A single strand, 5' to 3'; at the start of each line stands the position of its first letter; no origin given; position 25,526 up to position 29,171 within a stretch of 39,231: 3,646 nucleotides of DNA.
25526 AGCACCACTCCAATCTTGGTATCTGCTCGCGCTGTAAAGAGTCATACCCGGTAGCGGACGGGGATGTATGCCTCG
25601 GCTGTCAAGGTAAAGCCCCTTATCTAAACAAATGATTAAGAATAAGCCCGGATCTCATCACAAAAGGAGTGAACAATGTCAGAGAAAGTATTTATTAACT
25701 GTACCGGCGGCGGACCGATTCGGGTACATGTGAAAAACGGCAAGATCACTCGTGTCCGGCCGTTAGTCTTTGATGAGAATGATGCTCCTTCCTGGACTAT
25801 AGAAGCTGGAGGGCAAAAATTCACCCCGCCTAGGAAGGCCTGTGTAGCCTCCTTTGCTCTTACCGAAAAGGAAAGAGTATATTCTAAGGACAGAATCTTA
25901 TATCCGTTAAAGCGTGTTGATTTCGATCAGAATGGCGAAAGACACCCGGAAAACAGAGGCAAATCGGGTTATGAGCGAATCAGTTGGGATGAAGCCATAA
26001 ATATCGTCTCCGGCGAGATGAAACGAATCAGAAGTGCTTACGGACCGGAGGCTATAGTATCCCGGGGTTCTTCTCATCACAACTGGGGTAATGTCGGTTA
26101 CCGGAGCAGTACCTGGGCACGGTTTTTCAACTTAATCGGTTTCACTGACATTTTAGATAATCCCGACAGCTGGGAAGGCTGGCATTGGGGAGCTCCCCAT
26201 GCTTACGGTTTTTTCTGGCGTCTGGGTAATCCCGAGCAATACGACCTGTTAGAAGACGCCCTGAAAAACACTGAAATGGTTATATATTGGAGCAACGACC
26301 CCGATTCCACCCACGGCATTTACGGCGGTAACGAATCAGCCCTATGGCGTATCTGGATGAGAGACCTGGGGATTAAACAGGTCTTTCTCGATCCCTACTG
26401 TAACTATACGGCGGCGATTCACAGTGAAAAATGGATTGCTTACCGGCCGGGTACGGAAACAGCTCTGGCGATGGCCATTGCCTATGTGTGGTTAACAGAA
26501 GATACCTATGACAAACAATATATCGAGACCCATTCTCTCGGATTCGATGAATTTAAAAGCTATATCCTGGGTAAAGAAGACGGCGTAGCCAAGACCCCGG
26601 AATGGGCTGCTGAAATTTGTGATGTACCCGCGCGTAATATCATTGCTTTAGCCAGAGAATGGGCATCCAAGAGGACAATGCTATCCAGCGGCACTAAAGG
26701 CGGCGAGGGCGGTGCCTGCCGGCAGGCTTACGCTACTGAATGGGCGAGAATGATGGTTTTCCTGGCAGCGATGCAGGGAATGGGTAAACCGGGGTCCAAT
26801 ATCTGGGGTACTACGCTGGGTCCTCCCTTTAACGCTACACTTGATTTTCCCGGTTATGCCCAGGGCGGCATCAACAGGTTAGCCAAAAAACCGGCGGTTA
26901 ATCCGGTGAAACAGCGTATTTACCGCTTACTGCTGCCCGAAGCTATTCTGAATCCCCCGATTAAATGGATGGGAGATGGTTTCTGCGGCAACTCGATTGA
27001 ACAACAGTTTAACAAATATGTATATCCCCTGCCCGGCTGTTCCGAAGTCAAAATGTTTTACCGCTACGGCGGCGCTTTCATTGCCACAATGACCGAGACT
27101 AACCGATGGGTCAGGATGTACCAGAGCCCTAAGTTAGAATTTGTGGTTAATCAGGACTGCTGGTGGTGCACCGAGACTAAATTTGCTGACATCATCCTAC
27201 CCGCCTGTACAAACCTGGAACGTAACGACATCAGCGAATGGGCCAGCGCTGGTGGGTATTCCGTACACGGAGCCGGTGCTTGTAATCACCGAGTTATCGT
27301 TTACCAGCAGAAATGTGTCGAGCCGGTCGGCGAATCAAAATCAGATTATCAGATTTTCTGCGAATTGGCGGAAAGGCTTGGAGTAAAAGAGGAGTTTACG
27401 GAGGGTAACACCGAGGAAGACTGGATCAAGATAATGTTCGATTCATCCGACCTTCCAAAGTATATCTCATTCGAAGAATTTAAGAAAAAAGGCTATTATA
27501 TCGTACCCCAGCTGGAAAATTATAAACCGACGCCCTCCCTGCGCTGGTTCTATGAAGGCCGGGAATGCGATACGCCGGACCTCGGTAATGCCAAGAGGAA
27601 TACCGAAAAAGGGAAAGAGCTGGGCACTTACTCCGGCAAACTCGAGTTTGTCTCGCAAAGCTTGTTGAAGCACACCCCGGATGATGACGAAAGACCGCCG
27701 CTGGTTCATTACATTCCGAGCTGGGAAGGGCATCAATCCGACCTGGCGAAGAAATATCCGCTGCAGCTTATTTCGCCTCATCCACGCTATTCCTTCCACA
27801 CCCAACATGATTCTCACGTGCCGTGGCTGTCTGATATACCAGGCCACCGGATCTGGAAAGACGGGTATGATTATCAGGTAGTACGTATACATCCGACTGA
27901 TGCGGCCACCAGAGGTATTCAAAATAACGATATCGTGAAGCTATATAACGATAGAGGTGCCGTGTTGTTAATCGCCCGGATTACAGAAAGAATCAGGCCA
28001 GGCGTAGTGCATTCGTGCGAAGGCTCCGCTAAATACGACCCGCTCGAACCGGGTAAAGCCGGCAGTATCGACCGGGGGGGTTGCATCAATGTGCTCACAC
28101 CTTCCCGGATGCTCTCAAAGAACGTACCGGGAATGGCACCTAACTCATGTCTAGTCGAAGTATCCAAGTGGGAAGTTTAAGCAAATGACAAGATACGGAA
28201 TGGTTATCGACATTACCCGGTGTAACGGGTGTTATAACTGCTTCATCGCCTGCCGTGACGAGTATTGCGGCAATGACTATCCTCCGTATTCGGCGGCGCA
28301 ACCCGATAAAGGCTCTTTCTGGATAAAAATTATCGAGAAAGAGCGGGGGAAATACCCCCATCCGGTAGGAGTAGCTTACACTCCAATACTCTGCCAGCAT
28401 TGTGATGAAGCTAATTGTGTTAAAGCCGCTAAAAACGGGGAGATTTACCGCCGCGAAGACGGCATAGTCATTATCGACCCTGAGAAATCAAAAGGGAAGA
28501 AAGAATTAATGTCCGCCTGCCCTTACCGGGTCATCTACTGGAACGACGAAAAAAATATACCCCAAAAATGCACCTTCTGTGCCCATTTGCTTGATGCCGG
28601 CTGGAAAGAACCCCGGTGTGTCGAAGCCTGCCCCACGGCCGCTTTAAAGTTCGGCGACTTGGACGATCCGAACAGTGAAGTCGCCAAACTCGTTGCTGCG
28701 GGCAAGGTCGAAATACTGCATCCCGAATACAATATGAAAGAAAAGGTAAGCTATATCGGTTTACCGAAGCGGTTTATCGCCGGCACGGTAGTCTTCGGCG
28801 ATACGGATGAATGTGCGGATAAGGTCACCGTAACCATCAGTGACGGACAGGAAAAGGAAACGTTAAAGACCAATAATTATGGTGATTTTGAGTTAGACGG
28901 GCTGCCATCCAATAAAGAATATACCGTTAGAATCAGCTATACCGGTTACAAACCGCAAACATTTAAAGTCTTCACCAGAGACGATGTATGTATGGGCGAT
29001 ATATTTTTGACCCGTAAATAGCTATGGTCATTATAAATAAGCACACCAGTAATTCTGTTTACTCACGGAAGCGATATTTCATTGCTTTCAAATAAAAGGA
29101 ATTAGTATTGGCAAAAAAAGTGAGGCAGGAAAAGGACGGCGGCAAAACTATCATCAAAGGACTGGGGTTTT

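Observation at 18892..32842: One ~14-kb operon fusing a complete phloroglucinol ring-cleavage module to two transhydroxylase-like molybdoenzymes and an ATP-yielding acyl-CoA synthetase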

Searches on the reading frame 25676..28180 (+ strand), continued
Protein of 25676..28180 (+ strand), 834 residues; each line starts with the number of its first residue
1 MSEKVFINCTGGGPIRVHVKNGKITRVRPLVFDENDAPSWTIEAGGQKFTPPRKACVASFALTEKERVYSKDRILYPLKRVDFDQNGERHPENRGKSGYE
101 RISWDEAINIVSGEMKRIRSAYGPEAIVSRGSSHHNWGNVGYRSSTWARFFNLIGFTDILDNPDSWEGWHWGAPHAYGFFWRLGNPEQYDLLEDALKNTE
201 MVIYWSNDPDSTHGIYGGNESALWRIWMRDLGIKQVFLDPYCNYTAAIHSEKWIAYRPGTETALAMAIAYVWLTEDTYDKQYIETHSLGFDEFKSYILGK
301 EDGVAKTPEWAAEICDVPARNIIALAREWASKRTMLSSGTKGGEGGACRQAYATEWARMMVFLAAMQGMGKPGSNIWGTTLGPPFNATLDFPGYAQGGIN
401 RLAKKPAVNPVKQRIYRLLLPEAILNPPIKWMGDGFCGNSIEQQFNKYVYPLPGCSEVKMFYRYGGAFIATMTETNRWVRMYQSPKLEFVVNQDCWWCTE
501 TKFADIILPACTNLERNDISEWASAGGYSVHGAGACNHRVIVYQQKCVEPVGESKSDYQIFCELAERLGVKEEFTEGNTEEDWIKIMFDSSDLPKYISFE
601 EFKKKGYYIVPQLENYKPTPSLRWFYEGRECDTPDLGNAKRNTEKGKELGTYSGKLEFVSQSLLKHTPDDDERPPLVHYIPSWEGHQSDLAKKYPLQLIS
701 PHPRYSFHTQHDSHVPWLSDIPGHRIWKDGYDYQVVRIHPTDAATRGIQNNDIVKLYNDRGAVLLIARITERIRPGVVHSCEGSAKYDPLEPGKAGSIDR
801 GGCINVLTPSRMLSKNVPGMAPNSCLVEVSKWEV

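Call 75: search_protein_families(library=pfam, proteins=[L020:6126-6905:+, L020:6957-7739:-, L020:7818-8468:+, L020:8486-9136:+, L020:9133-9909:-, L020:12747-13064:+, L020:13518-14750:+, L020:14759-15592:-, L020:15648-16478:-], max_evalue=0.001)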
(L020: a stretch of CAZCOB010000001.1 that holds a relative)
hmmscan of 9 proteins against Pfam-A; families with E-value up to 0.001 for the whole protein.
L020:6126-6905:+ (259 aa): 1 family
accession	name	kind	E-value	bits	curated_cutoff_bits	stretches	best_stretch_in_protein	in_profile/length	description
PF08861.15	DUF1828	-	4.2e-23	81.9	22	1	33-121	2-91/91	Domain of unknown function DUF1828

L020:6957-7739:- (260 aa): 1 family
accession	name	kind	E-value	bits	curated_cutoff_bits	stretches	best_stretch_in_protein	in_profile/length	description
PF01904.24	DUF72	-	2.4e-75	253.8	25.3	1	38-253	1-215/217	Protein of unknown function DUF72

L020:7818-8468:+ (216 aa): 4 families
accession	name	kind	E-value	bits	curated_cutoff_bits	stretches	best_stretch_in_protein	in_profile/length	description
PF12710.13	HAD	-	2.3e-08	35.1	27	1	8-173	3-185/189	haloacid dehalogenase-like hydrolase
PF06888.18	Put_Phosphatase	-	3.2e-06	27.2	27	1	5-115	2-113/234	Putative Phosphatase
PF03031.24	NIF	-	0.00043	20.4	21.8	1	70-120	33-82/160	NLI interacting factor-like phosphatase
PF00702.32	Hydrolase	-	0.00077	20.3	26.4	0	8-179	6-190/191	haloacid dehalogenase-like hydrolase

L020:8486-9136:+ (216 aa): 3 families
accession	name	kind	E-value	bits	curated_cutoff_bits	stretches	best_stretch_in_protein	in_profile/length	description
PF12710.13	HAD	-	4.8e-12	47.1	27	1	8-171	4-185/189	haloacid dehalogenase-like hydrolase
PF06888.18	Put_Phosphatase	-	7.7e-08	32.5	27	1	5-115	3-114/234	Putative Phosphatase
PF00702.32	Hydrolase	-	0.00057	20.8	26.4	0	7-177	6-190/191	haloacid dehalogenase-like hydrolase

L020:9133-9909:- (258 aa): 2 families
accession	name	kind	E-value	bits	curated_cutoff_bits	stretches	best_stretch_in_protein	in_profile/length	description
PF03372.29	Exo_endo_phos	-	8e-38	130.8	24.5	1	7-248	1-225/225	Endonuclease/Exonuclease/phosphatase family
PF14529.12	Exo_endo_phos_2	-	0.00047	20.4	27.4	0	108-251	4-116/117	Endonuclease-reverse transcriptase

L020:12747-13064:+ (105 aa): 0 families

L020:13518-14750:+ (410 aa): 3 families
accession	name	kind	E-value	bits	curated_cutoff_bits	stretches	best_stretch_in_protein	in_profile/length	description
PF07690.21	MFS_1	-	3.3e-42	145.1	33.4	2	251-407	14-170/347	Major Facilitator Superfamily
PF13347.12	MFS_2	-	2.5e-07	30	27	0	28-85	6-63/427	MFS/sugar transport protein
PF00083.30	Sugar_tr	-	1e-06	28.4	22.3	1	251-397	27-181/452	Sugar (and other) transporter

L020:14759-15592:- (277 aa): 1 family
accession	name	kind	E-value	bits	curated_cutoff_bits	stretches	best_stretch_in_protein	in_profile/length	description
PF02569.21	Pantoate_ligase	-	7.3e-106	353.7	20.7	1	2-274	1-267/268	Pantoate-beta-alanine ligase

L020:15648-16478:- (276 aa): 2 families
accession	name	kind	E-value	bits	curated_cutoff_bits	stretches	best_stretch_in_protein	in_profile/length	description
PF02548.21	Pantoate_transf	-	6.7e-118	393.2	28.7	1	2-259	1-258/259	Ketopantoate hydroxymethyltransferase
PF13714.12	PEP_mutase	-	3.9e-06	27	31.5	1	9-117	2-107/240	Phosphoenolpyruvate phosphomutase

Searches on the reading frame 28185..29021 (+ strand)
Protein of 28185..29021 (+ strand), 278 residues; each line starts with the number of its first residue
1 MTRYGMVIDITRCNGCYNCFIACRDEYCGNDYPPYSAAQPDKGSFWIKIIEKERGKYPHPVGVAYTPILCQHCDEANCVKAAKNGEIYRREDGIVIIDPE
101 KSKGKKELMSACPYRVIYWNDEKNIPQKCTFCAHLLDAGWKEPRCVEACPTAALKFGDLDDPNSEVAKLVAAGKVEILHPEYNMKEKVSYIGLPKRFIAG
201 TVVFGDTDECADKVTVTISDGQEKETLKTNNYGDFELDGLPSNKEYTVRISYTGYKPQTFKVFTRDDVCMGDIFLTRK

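Call 3: search_protein_families(library=pfam, proteins=[window:28185-29021:+])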
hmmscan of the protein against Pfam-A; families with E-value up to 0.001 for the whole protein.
window:28185-29021:+ (278 aa): 5 families
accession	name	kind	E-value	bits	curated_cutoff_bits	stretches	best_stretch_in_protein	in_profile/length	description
PF13247.11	Fer4_11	-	3.1e-28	98.3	26.2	1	63-158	3-99/100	4Fe-4S dicluster domain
PF13620.12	CarboxypepD_reg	-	4.2e-11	43.5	32.3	1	198-264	2-68/82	Carboxypeptidase regulatory-like domain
PF13715.12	CarbopepD_reg_2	-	3.5e-09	37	32.2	1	198-264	1-64/88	CarboxypepD_reg-like domain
PF13187.11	Fer4_9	-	9.8e-05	22.8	27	0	12-81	1-46/52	4Fe-4S dicluster domain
PF12838.12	Fer4_7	-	0.0002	22.2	27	0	70-153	2-52/52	4Fe-4S dicluster domain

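Call 4: search_protein_families(library=ncbifam, proteins=[window:28185-29021:+])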
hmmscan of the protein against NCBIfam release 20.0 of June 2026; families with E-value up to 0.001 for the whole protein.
window:28185-29021:+ (278 aa): 19 families
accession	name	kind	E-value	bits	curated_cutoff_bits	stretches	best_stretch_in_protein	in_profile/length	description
NF041715.1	arsenate_red_ArrB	equivalog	3.8e-38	131.3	450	2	3-123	2-110/233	arsenate respiratory reductase iron-sulfur subunit ArrB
NF011569.0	PRK14993.1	equivalog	3.3e-35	121.7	416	1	2-199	42-230/244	tetrathionate reductase subunit TtrB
NF045797.1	DsrO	equivalog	1.9e-33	115.8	200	1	2-191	42-234/235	sulfate reduction electron transfer complex DsrMKJOP subunit DsrO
TIGR03478.1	DMSO_red_II_bet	subfamily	1.7e-32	112.7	480.7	1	51-216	113-273/321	DMSO reductase family type II enzyme, iron-sulfur subunit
TIGR03149.1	cyt_nit_nrfC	equivalog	1.8e-32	112.5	377.6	1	2-175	37-200/225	cytochrome c nitrite reductase Fe-S protein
TIGR02951.1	DMSO_dmsB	equivalog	2.2e-28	99.3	214.1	1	3-161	1-155/161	DMSO/selenate family reductase complex B subunit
NF042979.1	EthbenzDh_ebdB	equivalog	9.2e-28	97.1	740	1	40-217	126-296/354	ethylbenzene dehydrogenase subunit beta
NF041782.1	mnquin_red_QrcC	equivalog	1.3e-22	80.6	400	2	4-120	1-119/239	menaquinone reductase iron-sulfur cluster-binding subunit QrcC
TIGR01660.1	narH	equivalog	3.3e-19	68.7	524.05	1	62-150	175-263/492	nitrate reductase subunit beta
NF008134.0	PRK10882.1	equivalog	1.4e-17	63.8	263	1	4-212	39-260/329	hydrogenase 2 operon protein HybA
TIGR01582.1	FDH-beta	equivalog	2.8e-16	59.5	334.7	1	6-171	24-194/283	formate dehydrogenase subunit beta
NF045715.1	sulf_resp_HmcB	equivalog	1.4e-15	57.2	420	1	4-161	37-200/307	sulfate respiration complex iron-sulfur protein HmcB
NF009451.0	PRK12809.1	equivalog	8.2e-13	47.5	1154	1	7-158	6-138/639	formate-dependent uric acid utilization protein YgfT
NF009408.0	PRK12769.1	equivalog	3.1e-12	45.4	1003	1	7-156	6-144/659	formate-dependent uric acid utilization protein AegA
NF007658.0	PRK10330.1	equivalog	4.3e-09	36.1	260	1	6-116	5-103/181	electron transport protein HydN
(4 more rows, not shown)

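Call 9: search_solved_structures(query=window:28185-29021:+)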
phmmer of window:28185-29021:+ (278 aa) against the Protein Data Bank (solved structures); distinct sequences matched with E-value up to 0.001: 23.
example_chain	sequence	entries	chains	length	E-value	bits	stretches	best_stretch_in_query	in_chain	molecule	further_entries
4v4c_B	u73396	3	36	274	6.3e-62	212.6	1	1-260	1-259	Pyrogallol hydroxytransferase small subunit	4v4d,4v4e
2vpw_B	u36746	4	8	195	5.1e-37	130.9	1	1-196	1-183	NRFC PROTEIN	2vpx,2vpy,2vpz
6cz7_B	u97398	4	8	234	1.4e-30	109.7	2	3-120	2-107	4Fe-4S ferredoxin, iron-sulfur binding domain protein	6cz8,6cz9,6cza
2ivf_B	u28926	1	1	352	1.7e-28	102.8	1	51-217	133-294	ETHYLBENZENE DEHYDROGENASE BETA-SUBUNIT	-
4ydd_B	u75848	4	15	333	1.1e-24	90.4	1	53-191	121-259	DMSO reductase family type II enzyme, iron-sulfur subunit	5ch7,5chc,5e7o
1q16_B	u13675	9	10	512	2e-18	69.8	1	63-150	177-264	Respiratory nitrate reductase 1 beta chain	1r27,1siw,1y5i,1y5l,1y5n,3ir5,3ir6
1y4z_B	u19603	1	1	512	1.3e-17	67.2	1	63-150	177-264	Respiratory nitrate reductase 1 beta chain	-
3egw_B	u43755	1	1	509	1.3e-17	67.2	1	63-150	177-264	Respiratory nitrate reductase 1 beta chain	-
1h0h_B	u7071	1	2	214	1.8e-15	60.1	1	5-167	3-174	FORMATE DEHYDROGENASE SUBUNIT BETA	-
7b04_A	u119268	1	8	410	2.8e-15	59.5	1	63-197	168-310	Nitrite oxidoreductase subunit B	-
1kqf_B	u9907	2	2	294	5.6e-13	52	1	6-173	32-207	FORMATE DEHYDROGENASE, NITRATE-INDUCIBLE, IRON-SULFUR SUBUNIT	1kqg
6f0k_B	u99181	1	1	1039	4.6e-12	48.9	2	3-120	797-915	Fe-S-cluster-containing hydrogenase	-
8k9e_B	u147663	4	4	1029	4.6e-11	45.7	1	132-174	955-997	Fe-S-cluster-containing hydrogenase components 1-like protein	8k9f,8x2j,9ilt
30gj_B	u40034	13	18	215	2e-10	43.6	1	7-164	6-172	Formate dehydrogenase, beta subunit, putative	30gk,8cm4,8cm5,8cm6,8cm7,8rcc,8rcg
8rc8_B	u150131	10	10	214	2.2e-10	43.4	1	7-164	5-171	Formate dehydrogenase, beta subunit, putative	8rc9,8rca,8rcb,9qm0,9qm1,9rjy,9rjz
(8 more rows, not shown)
